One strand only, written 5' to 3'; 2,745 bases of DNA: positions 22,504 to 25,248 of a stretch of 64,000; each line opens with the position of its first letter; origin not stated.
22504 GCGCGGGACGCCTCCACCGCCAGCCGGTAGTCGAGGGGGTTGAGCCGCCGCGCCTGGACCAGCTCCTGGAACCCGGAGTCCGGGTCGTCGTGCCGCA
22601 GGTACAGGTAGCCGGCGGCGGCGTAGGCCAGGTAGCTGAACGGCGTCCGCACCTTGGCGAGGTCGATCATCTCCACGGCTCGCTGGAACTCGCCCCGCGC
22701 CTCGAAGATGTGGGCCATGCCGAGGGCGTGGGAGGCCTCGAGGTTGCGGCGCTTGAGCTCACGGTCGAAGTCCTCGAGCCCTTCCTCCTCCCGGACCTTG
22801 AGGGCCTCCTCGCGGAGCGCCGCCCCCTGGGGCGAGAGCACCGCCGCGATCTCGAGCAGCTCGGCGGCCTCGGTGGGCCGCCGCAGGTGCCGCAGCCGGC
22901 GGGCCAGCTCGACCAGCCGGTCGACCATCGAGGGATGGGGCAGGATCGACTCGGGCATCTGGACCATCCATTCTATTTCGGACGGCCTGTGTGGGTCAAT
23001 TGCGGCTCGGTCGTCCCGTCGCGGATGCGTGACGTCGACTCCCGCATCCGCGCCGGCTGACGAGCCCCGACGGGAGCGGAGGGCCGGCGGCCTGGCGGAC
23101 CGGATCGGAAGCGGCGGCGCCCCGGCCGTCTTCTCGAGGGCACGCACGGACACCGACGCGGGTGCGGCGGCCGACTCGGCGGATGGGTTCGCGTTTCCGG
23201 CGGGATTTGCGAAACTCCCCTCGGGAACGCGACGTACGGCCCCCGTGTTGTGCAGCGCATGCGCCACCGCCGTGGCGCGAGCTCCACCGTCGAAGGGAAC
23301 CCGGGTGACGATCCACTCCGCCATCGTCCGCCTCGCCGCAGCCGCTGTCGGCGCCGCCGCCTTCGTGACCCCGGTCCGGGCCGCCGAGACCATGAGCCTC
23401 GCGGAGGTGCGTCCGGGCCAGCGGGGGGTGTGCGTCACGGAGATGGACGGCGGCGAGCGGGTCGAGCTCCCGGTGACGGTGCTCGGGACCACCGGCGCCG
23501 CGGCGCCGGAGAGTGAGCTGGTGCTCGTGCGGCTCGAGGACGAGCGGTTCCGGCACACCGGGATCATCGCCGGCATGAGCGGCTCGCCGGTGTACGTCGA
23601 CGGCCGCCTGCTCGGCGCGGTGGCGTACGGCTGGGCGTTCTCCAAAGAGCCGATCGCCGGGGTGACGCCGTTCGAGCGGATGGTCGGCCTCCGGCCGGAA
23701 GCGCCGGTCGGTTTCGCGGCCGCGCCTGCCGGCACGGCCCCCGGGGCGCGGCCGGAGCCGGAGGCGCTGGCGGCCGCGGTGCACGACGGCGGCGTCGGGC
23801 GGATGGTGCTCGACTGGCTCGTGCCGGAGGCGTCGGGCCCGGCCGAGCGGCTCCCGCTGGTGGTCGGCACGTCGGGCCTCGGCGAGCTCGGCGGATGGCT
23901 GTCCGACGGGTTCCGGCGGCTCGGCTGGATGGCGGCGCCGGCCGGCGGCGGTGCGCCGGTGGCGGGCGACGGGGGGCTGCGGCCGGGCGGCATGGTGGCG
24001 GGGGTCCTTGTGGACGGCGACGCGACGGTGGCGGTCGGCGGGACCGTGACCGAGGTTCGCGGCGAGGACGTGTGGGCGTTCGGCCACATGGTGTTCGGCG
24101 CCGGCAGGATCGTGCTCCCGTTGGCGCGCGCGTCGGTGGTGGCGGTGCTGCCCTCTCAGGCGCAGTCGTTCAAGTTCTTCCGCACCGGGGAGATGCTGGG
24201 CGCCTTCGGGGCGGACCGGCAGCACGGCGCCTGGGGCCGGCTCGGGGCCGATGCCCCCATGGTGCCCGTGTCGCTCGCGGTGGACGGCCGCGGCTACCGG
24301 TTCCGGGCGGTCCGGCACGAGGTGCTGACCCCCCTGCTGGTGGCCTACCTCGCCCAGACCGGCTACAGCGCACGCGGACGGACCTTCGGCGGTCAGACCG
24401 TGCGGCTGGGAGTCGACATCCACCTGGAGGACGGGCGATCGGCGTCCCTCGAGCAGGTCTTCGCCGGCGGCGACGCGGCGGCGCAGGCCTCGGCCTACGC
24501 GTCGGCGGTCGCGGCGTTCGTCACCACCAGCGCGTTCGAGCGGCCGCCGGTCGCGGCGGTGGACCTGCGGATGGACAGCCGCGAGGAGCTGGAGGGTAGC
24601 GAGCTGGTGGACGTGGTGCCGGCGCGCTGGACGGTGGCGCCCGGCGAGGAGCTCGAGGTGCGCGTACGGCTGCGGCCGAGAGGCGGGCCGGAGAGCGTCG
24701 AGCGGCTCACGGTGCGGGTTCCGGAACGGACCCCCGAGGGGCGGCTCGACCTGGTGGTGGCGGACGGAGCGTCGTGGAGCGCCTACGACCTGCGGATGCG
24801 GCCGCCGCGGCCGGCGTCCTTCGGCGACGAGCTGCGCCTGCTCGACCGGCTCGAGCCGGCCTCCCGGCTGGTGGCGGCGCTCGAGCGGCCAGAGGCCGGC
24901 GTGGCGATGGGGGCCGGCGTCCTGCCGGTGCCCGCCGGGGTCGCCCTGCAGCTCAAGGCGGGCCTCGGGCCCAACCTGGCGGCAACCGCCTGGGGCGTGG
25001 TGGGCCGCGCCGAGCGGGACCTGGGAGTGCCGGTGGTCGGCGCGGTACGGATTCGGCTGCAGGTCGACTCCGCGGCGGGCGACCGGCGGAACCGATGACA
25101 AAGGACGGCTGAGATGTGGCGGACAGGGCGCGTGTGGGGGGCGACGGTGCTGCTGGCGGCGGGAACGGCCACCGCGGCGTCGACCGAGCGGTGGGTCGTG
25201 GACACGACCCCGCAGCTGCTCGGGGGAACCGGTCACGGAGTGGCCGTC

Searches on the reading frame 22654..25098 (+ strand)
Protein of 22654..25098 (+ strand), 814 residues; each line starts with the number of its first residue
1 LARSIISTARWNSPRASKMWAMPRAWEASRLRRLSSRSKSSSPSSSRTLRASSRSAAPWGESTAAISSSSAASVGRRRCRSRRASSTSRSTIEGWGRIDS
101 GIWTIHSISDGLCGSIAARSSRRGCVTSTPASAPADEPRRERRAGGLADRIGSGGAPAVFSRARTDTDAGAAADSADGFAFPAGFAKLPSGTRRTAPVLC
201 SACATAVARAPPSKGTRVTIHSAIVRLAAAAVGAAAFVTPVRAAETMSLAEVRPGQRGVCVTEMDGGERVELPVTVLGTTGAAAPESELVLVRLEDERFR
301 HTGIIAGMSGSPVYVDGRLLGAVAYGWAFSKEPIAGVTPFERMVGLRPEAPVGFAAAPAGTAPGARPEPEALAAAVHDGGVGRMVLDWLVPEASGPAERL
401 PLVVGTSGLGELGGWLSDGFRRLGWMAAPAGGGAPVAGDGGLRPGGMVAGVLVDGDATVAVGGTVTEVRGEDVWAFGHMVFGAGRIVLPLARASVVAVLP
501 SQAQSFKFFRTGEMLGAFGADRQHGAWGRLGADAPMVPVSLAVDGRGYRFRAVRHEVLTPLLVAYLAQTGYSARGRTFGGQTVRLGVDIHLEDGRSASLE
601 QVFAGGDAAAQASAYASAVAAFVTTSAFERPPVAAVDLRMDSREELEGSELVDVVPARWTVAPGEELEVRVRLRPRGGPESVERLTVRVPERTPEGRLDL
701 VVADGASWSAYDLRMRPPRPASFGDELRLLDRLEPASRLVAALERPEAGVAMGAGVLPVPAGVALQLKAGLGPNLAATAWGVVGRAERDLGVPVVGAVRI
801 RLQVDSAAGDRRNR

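Call 17: search_protein_families(library=pfam, proteins=[window:22654-25098:+], max_evalue=0.001)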
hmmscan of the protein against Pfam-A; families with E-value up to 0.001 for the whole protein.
window:22654-25098:+ (814 aa): 1 family
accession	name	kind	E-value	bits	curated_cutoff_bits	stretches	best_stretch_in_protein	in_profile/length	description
PF05580.18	Peptidase_S55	-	9e-07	29.6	25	1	249-335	115-200/210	SpoIVB peptidase S55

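Call 68: search_protein_families(library=ncbifam, proteins=[window:22654-25098:+], max_evalue=0.00001)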
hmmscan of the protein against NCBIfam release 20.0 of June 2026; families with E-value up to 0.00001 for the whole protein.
window:22654-25098:+ (814 aa): 0 families
